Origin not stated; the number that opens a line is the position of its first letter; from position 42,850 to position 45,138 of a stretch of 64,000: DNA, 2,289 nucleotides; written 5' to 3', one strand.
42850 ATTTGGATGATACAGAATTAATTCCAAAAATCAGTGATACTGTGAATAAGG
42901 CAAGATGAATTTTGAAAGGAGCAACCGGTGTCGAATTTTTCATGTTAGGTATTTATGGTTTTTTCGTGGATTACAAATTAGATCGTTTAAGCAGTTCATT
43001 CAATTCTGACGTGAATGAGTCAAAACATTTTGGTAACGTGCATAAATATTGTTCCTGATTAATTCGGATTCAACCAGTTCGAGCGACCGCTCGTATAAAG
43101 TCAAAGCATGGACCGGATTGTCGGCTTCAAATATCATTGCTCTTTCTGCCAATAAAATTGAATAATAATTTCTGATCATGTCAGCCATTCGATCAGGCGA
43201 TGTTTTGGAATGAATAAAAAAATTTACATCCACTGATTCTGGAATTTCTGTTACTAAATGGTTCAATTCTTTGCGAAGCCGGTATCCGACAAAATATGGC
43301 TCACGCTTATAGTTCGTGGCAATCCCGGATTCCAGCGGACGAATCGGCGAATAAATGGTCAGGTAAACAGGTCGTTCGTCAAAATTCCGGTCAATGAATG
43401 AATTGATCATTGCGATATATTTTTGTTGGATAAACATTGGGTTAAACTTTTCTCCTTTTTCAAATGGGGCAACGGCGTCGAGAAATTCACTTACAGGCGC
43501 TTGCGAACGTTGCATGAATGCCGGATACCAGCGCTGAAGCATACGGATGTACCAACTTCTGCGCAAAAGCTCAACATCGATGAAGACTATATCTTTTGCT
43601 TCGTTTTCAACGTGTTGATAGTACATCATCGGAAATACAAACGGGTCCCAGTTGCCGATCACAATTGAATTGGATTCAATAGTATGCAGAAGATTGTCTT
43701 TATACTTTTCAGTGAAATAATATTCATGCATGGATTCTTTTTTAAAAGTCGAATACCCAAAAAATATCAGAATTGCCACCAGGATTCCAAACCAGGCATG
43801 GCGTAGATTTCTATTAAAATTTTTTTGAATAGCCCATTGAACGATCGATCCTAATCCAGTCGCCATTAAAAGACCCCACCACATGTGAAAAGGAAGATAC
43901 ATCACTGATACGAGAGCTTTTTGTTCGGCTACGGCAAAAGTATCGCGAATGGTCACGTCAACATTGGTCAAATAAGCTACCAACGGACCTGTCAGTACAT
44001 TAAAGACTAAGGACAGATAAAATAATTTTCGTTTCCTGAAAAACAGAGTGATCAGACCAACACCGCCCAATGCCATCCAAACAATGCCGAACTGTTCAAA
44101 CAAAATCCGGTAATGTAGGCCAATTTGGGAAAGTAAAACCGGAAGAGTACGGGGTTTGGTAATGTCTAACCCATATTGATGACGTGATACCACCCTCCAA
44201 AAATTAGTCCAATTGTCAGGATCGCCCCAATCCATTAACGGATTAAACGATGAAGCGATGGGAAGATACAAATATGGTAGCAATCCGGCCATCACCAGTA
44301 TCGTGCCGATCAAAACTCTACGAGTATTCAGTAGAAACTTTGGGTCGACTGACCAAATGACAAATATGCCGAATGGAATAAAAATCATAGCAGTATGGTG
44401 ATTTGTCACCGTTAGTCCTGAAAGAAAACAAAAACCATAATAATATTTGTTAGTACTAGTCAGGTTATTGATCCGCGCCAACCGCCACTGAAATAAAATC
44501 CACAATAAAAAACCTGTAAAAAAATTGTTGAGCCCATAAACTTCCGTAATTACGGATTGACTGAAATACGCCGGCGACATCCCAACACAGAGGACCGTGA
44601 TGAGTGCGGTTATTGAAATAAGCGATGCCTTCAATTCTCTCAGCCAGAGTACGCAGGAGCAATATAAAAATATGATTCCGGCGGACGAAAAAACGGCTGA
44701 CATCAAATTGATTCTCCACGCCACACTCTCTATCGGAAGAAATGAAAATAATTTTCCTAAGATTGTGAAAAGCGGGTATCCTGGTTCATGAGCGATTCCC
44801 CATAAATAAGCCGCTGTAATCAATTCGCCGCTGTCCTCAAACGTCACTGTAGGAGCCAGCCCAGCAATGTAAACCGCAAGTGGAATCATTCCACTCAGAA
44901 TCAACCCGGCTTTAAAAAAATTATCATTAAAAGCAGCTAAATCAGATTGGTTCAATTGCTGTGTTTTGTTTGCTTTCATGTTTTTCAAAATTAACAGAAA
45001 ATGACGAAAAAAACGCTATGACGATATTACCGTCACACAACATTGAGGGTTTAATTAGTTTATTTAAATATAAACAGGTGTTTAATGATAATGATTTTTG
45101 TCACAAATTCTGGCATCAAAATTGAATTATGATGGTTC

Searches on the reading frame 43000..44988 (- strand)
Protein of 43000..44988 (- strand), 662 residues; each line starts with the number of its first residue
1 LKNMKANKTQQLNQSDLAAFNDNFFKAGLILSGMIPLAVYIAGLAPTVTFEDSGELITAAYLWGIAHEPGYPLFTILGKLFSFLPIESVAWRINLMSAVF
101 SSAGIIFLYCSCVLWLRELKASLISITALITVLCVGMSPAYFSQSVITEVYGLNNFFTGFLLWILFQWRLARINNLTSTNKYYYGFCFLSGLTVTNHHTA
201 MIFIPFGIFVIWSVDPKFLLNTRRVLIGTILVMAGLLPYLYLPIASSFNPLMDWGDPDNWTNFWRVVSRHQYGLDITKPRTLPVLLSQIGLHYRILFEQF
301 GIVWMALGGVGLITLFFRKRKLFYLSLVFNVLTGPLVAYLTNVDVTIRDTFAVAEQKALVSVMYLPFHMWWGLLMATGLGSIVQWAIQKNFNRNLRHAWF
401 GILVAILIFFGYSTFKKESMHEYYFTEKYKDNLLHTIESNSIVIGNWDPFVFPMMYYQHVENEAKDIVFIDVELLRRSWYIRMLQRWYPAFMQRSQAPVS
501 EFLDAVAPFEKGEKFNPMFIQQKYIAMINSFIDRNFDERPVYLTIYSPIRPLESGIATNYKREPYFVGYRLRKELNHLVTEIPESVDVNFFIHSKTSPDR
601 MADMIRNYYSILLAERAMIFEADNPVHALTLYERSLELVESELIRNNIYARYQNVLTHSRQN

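Call 54: search_protein_families(library=ncbifam, proteins=[window:43000-44988:-], max_evalue=0.00001)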
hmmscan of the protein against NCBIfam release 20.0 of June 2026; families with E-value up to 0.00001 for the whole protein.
window:43000-44988:- (662 aa): 0 families

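Call 88: search_protein_families(library=pfam, proteins=[window:43000-44988:-], max_evalue=0.000001)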
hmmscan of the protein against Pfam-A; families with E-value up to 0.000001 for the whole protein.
window:43000-44988:- (662 aa): 1 family
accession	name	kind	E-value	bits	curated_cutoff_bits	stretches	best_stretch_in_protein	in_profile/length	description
PF11028.14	TMEM260-like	-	9.3e-37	127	24.2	1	52-212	1-171/179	Protein O-mannosyl-transferase TMEM260-like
